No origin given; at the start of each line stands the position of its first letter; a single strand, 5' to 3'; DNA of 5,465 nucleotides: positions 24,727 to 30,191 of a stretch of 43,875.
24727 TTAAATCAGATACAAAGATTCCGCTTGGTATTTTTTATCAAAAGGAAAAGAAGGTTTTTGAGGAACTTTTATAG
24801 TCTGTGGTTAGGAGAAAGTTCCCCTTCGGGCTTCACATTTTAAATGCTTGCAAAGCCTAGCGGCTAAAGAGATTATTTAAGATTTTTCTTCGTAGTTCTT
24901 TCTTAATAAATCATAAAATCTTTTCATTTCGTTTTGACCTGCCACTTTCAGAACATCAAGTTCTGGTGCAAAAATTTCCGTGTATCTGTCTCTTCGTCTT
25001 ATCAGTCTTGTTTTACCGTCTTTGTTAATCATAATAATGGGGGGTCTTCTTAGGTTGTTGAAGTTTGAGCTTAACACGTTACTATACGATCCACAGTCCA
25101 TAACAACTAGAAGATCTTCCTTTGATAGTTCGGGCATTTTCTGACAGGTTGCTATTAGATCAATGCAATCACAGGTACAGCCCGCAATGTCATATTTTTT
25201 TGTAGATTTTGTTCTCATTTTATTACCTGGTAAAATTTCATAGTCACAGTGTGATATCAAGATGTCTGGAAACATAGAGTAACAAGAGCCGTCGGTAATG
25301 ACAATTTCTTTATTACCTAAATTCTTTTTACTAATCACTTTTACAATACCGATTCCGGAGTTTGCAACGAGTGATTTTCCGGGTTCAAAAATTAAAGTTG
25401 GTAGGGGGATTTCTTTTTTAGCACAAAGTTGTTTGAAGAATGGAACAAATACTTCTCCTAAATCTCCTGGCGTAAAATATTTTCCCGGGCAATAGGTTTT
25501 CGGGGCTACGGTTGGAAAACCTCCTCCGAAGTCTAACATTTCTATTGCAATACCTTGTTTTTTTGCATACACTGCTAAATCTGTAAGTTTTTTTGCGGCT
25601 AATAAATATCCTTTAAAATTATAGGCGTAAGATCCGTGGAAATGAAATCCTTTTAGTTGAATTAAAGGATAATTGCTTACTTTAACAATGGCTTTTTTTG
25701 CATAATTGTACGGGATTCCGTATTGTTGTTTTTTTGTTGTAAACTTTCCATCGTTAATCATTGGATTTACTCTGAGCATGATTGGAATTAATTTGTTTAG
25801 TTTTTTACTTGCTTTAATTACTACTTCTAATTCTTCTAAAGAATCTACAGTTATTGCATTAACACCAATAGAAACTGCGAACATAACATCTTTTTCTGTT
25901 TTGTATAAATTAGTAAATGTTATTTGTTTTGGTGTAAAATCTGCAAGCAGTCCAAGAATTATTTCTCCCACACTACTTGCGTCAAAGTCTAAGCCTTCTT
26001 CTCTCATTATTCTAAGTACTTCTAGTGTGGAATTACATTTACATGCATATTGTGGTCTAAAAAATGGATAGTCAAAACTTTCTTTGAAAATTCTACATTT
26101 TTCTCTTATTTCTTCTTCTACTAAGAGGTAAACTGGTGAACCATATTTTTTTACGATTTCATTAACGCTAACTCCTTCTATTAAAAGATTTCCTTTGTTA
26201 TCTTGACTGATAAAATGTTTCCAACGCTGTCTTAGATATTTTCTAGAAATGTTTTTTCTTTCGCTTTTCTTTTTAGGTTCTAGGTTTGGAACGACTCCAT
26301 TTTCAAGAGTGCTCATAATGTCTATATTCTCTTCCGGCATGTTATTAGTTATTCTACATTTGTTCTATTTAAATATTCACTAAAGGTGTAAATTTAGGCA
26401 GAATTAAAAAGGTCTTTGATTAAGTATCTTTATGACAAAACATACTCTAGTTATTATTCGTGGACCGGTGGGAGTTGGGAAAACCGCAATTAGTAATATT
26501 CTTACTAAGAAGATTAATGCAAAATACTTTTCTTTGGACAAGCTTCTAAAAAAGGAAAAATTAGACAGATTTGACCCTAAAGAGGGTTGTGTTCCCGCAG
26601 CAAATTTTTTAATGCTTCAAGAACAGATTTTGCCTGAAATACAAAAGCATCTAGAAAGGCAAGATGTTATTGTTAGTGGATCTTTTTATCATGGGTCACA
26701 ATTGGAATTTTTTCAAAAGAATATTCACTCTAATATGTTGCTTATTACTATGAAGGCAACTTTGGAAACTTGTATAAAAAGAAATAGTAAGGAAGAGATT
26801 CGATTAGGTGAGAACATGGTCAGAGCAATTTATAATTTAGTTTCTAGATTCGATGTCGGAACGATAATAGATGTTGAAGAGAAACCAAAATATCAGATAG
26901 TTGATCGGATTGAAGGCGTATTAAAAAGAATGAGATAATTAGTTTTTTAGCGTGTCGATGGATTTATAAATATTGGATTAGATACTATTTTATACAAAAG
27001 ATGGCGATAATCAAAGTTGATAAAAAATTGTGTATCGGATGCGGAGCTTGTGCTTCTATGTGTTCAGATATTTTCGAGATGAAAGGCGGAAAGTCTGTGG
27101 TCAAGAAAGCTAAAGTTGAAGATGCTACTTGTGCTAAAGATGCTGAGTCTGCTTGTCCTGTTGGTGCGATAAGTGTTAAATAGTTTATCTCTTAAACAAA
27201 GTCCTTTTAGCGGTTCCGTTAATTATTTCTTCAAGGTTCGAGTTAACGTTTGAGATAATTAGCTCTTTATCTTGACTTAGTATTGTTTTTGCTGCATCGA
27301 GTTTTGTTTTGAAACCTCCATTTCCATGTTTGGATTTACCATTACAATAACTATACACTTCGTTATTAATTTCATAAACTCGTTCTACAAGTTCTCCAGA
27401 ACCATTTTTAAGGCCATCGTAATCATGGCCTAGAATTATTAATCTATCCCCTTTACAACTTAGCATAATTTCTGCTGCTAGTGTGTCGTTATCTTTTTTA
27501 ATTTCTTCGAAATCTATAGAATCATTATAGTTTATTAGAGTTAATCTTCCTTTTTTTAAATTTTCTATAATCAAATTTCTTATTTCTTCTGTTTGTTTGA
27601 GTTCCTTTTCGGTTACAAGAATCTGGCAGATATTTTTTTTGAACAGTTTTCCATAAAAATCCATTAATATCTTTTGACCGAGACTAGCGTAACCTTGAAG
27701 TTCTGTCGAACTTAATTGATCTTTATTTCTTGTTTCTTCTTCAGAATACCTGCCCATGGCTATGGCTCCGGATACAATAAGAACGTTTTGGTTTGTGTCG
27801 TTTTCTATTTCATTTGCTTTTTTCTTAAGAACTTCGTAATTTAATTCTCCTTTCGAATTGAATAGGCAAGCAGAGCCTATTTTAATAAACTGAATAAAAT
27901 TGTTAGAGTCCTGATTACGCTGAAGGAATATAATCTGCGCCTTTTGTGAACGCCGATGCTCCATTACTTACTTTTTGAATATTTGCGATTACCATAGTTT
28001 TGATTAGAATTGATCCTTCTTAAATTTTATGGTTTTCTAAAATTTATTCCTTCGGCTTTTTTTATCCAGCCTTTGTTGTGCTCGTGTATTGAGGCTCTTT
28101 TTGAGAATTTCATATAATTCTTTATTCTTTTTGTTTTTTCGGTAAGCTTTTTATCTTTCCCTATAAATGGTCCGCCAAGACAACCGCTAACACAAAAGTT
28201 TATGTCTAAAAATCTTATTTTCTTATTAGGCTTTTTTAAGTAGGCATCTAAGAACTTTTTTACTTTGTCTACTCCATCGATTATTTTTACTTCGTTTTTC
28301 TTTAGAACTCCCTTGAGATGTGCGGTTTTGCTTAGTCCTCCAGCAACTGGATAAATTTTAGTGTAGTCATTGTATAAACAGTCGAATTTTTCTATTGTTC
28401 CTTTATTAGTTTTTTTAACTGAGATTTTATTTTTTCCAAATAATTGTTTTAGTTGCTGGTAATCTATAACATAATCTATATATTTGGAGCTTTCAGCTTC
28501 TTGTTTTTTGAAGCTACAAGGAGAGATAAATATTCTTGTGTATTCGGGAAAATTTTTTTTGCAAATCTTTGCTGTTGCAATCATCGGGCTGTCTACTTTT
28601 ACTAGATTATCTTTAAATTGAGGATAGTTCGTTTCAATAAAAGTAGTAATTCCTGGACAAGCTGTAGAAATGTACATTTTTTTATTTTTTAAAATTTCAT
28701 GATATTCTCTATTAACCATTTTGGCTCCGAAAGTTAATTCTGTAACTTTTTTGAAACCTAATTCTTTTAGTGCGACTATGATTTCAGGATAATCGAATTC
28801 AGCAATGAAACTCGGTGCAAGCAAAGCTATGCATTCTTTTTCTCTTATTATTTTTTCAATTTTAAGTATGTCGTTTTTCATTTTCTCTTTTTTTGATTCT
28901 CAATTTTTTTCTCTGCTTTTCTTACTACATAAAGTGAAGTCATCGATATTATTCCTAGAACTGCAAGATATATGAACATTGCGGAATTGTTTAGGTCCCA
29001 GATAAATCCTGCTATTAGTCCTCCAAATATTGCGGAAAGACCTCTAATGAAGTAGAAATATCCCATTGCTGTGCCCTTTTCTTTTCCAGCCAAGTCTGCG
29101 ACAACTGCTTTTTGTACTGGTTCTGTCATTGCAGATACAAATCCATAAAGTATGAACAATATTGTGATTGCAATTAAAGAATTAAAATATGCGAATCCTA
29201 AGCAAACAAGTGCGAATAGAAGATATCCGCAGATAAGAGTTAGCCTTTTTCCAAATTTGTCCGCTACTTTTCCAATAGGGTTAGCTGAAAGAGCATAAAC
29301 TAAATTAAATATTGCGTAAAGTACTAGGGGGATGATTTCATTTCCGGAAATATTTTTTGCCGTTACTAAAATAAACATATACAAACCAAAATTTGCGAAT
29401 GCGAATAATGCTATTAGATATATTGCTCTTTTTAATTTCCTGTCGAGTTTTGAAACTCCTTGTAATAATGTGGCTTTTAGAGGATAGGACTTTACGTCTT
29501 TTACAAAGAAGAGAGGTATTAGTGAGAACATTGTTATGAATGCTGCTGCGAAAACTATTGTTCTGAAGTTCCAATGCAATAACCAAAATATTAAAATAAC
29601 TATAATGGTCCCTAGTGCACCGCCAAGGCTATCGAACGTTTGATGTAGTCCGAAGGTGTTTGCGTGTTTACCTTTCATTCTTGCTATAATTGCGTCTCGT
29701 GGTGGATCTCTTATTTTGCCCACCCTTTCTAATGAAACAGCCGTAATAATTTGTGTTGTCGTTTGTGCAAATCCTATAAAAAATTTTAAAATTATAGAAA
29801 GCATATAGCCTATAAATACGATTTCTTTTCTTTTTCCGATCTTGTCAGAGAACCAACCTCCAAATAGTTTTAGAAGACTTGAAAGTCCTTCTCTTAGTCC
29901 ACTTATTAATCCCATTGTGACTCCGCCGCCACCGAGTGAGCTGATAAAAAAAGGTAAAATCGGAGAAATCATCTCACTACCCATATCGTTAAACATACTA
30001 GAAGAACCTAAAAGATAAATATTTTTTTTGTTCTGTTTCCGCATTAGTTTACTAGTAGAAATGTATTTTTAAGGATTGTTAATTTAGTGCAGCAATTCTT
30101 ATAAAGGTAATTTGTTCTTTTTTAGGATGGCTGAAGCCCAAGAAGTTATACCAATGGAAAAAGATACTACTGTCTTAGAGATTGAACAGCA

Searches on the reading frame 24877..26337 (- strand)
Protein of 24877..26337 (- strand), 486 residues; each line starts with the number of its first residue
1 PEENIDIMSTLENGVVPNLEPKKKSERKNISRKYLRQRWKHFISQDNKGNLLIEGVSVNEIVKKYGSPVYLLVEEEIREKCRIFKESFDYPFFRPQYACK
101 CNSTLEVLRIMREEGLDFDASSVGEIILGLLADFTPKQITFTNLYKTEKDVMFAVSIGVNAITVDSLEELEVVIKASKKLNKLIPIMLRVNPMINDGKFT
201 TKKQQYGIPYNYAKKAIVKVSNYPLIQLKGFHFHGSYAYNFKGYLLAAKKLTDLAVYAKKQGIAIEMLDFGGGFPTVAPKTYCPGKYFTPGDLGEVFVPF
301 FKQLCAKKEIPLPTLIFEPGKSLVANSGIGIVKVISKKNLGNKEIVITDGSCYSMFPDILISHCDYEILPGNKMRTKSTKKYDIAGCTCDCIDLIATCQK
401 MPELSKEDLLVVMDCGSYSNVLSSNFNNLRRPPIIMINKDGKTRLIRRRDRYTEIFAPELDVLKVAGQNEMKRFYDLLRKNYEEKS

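Call 37: search_protein_families(library=pfam, proteins=[window:24877-26337:-], max_evalue=0.001)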
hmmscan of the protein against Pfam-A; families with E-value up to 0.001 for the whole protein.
window:24877-26337:- (486 aa): 2 families
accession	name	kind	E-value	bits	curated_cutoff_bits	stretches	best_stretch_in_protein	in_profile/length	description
PF02784.22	Orn_Arg_deC_N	-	1.6e-41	142.8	23.4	1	75-325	2-247/247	Pyridoxal-dependent decarboxylase, pyridoxal binding domain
PF00278.28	Orn_DAP_Arg_deC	-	3e-15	56.7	23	1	249-416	5-95/95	Pyridoxal-dependent decarboxylase, C-terminal sheet domain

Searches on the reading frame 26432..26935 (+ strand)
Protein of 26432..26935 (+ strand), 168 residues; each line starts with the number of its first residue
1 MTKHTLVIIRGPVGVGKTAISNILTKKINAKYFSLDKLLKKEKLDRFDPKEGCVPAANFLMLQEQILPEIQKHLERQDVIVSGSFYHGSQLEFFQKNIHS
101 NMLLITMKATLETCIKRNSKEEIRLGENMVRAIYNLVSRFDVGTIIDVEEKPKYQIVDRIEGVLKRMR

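Call 38: search_protein_families(library=pfam, proteins=[window:26432-26935:+], max_evalue=0.001)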
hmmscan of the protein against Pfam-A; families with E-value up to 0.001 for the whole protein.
window:26432-26935:+ (168 aa): 3 families
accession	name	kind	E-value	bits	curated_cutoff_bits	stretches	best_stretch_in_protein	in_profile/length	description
PF08433.16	KTI12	-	1e-05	25.7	22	1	6-141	3-138/271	Chromatin associated protein KTI12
PF13238.12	AAA_18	-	1.2e-05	26.2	29.4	1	7-121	1-111/128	AAA domain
PF20720.3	nSTAND3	-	0.00041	20.5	27.2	0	2-34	15-47/155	Novel STAND NTPase 3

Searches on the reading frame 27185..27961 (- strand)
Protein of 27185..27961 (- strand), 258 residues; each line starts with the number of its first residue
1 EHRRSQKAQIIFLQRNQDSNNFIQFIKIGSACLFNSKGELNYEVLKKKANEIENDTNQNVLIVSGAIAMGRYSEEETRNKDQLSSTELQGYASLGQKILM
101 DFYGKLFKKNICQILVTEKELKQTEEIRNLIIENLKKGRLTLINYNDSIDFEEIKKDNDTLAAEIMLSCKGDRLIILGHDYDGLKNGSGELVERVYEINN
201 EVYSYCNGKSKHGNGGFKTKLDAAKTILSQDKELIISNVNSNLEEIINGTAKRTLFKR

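Call 37: search_protein_families(library=pfam, proteins=[window:27185-27961:-], max_evalue=0.001)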
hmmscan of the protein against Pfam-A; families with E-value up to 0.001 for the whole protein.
window:27185-27961:- (258 aa): 1 family
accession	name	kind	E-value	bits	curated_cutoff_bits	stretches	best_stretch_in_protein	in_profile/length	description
PF00696.33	AA_kinase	-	1.6e-16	61.2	24.9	1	25-236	4-232/234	Amino acid kinase family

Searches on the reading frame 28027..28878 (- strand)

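Call 37: search_protein_families(library=pfam, proteins=[window:28027-28878:-], max_evalue=0.001)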
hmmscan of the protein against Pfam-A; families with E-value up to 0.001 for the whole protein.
window:28027-28878:- (283 aa): 1 family
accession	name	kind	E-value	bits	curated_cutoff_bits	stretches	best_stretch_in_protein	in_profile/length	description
PF02906.19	Fe_hyd_lg_C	-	4e-40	138.4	22.1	1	15-237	2-245/245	Iron only hydrogenase large subunit, C-terminal domain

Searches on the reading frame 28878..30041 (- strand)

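Call 37: search_protein_families(library=pfam, proteins=[window:28878-30041:-], max_evalue=0.001)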
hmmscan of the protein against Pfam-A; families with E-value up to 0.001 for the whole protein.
window:28878-30041:- (387 aa): 2 families
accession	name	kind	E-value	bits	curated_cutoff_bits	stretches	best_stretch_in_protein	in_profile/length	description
PF07690.21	MFS_1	-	4.7e-41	141.3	33.4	2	208-383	2-184/347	Major Facilitator Superfamily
PF12832.13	MFS_1_like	-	5.5e-06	26.1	25.2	0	25-192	18-190/373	MFS_1 like family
